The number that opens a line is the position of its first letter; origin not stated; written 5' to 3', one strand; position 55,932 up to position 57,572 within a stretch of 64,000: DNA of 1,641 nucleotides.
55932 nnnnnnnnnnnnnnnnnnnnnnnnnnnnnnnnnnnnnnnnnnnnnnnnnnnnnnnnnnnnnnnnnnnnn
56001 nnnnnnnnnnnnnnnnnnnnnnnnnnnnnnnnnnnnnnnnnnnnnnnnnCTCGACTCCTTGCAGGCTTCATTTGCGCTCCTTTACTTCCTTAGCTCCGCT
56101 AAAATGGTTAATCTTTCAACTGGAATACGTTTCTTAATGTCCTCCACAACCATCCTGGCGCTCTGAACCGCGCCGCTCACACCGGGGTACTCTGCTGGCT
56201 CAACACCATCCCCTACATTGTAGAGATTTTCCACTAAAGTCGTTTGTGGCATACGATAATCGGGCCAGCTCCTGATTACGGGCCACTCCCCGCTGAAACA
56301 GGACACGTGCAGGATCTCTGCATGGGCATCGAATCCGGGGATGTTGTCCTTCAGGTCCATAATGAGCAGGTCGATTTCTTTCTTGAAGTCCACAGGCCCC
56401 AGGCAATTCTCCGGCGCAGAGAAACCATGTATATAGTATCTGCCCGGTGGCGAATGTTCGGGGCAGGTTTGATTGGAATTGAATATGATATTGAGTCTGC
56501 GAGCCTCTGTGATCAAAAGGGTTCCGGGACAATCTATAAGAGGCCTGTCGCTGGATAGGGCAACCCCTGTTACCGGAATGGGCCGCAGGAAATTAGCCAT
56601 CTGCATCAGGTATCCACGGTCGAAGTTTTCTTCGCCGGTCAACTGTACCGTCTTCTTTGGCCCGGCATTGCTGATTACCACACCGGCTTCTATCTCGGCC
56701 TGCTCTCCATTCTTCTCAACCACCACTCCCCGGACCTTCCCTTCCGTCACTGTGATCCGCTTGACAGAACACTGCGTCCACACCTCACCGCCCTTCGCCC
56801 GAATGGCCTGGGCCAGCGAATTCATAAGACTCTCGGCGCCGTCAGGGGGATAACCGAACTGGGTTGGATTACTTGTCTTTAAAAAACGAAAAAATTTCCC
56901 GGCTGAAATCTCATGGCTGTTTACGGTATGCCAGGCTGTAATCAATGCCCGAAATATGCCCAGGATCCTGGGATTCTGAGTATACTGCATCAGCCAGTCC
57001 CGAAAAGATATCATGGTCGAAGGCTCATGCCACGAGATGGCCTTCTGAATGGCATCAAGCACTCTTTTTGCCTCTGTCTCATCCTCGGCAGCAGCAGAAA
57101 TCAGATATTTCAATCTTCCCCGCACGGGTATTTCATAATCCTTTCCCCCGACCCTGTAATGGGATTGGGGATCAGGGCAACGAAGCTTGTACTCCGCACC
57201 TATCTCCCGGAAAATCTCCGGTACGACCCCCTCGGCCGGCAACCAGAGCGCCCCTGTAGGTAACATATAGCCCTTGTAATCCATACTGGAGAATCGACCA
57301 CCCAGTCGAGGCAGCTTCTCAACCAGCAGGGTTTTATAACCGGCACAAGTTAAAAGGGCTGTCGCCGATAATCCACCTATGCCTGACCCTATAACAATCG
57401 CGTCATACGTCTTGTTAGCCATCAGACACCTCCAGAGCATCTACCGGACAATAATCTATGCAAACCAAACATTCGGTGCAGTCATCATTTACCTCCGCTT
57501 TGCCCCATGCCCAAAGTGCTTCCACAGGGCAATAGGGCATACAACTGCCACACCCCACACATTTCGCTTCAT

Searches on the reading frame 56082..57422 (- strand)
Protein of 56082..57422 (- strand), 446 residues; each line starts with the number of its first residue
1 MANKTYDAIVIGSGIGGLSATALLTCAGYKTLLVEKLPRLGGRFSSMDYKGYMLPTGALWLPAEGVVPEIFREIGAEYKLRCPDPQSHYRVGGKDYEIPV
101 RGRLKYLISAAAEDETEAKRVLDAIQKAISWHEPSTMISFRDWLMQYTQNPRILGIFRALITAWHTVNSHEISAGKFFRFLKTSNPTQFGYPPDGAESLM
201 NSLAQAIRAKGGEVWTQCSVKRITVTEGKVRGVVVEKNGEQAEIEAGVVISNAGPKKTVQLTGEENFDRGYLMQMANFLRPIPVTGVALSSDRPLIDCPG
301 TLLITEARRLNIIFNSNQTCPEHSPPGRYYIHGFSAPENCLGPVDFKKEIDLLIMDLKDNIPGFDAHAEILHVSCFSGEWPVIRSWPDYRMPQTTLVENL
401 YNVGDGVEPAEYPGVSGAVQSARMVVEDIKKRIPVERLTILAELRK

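Call 47: find_encoding_contigs(protein=window:56082-57422:-, flank=10000, max_places=8)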
Protein window:56082-57422:- (446 aa): 1 contig read that carries it; 1 place shown.
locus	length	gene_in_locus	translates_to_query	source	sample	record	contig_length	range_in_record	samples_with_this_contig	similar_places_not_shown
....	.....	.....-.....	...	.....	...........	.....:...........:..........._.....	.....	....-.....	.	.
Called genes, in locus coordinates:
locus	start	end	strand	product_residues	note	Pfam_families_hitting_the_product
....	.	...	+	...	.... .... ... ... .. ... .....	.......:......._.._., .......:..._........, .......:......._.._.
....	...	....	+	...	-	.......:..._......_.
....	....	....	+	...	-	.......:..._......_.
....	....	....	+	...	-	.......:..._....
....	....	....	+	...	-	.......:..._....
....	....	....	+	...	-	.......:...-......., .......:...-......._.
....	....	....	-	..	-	-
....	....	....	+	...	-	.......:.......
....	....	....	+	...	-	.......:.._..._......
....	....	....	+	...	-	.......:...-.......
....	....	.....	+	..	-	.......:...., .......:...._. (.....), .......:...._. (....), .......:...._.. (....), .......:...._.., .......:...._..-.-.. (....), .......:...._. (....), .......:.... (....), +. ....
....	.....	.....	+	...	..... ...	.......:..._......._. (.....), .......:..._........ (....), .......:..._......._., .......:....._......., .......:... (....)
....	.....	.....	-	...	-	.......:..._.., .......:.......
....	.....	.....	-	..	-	-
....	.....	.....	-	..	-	-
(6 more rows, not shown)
